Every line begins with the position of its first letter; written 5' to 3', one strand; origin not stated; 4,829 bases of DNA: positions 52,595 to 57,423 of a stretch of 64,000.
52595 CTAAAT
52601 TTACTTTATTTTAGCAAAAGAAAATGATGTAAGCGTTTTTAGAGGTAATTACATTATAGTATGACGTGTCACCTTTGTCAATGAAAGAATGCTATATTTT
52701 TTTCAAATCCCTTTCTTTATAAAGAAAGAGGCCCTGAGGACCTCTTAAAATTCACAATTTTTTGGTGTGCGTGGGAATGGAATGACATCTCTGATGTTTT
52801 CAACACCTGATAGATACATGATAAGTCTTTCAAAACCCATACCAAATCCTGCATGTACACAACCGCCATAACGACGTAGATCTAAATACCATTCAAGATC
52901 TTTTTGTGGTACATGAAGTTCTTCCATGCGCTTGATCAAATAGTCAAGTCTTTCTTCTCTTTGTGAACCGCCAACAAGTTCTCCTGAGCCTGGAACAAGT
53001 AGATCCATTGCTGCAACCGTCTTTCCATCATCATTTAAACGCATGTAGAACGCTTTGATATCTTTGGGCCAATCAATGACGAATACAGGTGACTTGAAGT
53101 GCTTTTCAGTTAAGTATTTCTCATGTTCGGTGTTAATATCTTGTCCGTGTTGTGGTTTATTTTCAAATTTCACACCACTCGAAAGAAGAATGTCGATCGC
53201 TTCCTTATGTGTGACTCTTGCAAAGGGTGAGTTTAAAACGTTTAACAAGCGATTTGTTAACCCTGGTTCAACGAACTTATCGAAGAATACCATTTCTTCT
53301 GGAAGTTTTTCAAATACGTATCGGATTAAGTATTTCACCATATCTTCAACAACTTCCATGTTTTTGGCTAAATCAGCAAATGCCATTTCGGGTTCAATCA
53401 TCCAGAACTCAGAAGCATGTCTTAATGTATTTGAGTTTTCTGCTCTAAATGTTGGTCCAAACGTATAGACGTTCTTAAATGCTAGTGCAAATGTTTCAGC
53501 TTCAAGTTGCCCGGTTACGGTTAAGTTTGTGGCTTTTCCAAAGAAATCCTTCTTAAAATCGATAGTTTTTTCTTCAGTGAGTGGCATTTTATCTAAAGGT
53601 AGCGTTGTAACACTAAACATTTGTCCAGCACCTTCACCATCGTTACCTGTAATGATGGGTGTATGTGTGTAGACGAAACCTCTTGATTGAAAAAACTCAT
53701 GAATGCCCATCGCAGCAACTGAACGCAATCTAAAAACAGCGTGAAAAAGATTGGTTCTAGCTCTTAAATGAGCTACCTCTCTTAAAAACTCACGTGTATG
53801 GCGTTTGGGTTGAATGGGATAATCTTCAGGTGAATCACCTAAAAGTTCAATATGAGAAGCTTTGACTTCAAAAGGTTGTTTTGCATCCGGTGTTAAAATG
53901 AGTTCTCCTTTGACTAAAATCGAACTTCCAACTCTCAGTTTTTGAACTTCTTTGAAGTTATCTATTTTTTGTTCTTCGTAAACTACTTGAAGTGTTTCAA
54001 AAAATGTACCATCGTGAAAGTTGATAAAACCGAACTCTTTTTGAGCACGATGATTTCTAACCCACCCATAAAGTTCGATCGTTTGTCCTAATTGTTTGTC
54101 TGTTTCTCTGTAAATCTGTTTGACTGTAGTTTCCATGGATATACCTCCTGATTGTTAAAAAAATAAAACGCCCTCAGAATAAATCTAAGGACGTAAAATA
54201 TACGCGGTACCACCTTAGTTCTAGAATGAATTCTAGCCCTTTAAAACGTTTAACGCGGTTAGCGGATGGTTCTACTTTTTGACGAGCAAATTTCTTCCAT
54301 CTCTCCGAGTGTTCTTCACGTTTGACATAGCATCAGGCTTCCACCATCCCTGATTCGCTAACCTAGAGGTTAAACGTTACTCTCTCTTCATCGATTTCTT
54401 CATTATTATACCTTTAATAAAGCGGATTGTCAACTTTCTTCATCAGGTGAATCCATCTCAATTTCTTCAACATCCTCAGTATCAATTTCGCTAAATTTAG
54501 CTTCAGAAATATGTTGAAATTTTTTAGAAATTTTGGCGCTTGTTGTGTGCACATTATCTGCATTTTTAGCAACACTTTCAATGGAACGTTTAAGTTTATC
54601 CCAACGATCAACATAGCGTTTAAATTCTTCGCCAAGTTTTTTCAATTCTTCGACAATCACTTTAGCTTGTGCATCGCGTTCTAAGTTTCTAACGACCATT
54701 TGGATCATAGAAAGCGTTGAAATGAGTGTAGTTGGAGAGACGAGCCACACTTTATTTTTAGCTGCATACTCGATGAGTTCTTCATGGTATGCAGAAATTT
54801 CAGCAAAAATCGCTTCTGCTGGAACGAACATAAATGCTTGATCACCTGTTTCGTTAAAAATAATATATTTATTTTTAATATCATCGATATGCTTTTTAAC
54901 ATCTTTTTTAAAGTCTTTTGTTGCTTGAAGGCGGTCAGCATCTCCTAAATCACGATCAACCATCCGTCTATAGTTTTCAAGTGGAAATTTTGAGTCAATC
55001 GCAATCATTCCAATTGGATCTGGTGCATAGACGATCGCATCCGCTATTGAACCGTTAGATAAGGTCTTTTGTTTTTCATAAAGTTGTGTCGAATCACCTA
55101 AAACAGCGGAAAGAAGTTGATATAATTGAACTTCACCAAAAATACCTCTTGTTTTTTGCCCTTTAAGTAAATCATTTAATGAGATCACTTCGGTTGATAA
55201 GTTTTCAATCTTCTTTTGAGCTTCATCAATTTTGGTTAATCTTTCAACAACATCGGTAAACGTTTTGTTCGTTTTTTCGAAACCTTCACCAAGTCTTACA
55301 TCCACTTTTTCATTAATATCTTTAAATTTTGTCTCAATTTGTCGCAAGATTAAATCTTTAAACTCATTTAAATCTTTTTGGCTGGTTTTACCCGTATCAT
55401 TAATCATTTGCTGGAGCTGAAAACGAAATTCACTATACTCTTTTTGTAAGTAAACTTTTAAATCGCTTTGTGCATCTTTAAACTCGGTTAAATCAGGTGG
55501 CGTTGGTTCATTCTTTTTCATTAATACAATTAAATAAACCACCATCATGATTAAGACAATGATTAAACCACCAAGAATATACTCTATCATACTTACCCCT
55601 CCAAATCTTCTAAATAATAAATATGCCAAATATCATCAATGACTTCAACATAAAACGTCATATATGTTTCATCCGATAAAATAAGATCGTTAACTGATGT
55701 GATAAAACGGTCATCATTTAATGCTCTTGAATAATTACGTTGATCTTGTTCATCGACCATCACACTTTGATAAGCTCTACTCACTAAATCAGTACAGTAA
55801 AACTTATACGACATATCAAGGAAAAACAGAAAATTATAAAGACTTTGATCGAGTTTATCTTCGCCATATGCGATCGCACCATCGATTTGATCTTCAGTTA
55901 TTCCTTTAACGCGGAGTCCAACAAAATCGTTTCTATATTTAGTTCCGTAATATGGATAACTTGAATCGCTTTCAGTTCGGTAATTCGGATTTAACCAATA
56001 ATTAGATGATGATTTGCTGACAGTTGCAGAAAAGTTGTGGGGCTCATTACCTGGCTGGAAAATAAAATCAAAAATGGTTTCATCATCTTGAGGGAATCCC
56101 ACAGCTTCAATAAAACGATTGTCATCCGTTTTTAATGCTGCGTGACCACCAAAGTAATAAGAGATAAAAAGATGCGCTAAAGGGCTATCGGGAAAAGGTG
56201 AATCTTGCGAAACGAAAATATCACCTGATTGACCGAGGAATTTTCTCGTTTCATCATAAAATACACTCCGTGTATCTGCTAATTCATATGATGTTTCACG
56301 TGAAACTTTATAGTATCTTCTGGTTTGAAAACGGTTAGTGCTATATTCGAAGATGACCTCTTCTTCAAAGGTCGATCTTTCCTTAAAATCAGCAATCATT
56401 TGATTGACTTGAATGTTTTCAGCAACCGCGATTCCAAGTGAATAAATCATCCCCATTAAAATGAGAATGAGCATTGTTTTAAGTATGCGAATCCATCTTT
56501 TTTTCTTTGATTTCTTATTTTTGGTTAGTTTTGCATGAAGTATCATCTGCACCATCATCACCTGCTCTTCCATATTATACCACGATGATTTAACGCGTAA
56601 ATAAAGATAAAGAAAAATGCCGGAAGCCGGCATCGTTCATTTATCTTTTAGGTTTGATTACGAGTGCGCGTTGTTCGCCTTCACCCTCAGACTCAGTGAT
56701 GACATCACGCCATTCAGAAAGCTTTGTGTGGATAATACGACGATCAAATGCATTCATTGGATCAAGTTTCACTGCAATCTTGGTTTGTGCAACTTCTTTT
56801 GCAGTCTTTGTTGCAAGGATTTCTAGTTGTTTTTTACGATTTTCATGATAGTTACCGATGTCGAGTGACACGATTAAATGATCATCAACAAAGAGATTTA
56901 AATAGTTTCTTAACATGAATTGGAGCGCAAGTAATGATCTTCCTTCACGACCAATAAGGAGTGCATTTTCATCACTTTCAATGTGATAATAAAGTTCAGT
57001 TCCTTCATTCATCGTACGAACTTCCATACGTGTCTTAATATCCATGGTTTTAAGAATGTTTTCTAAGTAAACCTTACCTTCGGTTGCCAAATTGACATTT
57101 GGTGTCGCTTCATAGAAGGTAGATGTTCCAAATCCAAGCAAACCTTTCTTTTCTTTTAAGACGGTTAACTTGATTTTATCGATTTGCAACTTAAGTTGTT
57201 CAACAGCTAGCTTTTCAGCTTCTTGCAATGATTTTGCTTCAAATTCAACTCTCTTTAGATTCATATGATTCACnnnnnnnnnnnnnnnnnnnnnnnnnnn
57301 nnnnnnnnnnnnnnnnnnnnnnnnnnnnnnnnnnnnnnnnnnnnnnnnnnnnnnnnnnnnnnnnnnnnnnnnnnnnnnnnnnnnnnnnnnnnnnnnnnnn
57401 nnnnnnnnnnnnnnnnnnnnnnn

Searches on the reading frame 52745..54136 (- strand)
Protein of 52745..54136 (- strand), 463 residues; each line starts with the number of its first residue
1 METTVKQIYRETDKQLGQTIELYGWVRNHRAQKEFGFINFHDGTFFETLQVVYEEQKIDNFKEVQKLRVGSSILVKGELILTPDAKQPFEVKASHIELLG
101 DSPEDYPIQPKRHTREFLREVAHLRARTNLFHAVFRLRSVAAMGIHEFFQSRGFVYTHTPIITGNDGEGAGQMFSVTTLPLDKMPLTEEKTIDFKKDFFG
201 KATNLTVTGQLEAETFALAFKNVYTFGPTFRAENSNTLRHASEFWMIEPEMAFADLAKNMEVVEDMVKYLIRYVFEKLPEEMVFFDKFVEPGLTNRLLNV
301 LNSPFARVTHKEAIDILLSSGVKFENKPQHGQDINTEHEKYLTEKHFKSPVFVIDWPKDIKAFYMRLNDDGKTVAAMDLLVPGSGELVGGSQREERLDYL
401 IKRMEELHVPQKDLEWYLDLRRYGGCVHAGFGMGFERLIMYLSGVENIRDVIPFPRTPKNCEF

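Call 60: search_protein_families(library=pfam, proteins=[window:52745-54136:-], max_evalue=0.00001)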
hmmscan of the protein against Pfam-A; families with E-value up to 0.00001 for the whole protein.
window:52745-54136:- (463 aa): 2 families
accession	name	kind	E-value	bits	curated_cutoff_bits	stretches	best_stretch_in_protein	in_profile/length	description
PF00152.25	tRNA-synt_2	-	6.4e-65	219.7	25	1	119-457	6-307/308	tRNA synthetases class II (D, K and N)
PF01336.31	tRNA_anti-codon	-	1.6e-10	41.2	27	1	22-99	3-75/75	OB-fold nucleic acid binding domain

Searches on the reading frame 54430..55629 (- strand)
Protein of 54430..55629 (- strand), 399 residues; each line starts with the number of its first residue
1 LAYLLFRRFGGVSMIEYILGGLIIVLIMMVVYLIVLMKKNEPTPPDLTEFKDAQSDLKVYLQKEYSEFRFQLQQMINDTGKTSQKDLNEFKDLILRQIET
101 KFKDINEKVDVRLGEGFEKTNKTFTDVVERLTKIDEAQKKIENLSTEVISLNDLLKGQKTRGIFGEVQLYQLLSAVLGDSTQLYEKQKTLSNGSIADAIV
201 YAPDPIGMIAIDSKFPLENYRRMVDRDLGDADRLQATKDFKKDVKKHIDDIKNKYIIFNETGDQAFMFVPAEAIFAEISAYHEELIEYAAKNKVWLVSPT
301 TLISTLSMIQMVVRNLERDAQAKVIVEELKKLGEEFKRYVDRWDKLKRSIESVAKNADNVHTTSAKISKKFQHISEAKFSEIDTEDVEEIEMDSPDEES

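Call 60: search_protein_families(library=pfam, proteins=[window:54430-55629:-], max_evalue=0.00001)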
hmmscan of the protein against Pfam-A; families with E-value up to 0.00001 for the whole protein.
window:54430-55629:- (399 aa): 1 family
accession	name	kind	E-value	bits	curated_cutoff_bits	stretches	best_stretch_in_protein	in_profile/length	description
PF02646.22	RmuC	-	2.7e-61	207.7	26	1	102-380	3-287/291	RmuC family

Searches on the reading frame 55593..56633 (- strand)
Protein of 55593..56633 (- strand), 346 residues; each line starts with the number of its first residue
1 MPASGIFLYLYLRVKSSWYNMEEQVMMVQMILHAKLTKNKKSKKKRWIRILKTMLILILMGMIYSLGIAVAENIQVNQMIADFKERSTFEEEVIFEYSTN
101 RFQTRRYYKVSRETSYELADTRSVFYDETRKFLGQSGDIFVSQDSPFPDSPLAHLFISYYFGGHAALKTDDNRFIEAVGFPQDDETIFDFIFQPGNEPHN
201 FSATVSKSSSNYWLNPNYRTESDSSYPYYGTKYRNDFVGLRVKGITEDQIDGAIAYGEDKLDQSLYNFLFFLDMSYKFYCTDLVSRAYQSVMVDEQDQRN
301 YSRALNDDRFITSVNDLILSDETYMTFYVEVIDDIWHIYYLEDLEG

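Call 60: search_protein_families(library=pfam, proteins=[window:55593-56633:-], max_evalue=0.00001)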
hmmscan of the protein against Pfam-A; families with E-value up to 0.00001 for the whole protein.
window:55593-56633:- (346 aa): 0 families

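Call 71: search_protein_families(library=pfam, proteins=[window:55593-56633:-], max_evalue=0.01)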
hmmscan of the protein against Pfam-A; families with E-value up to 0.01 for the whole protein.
window:55593-56633:- (346 aa): 1 family
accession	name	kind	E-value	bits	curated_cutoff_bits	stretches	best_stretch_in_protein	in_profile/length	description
PF05708.18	Peptidase_C92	-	0.00078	20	27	1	242-300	72-130/166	Permuted papain-like amidase enzyme, YaeF/YiiX, C92 family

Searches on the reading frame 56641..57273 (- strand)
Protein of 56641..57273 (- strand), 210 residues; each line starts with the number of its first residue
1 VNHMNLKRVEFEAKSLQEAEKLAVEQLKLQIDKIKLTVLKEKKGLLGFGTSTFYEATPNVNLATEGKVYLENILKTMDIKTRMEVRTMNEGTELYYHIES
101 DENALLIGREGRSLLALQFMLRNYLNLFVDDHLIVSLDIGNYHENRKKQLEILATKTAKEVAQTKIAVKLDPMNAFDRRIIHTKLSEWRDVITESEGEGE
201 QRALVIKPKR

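Call 71: search_protein_families(library=pfam, proteins=[window:56641-57273:-], max_evalue=0.01)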
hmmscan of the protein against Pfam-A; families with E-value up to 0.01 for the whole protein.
window:56641-57273:- (210 aa): 3 families
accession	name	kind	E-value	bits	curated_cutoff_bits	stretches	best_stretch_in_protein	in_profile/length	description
PF01424.28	R3H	-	9.2e-16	58.1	26.8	1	149-208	2-60/60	R3H domain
PF14804.11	Jag_N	-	3e-07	31.2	25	1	11-50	1-41/50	Jag N-terminus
PF13083.13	KH_KhpA-B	-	3.2e-07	30.6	32.1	1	70-126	4-63/73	KhpA/KhpB, KH domain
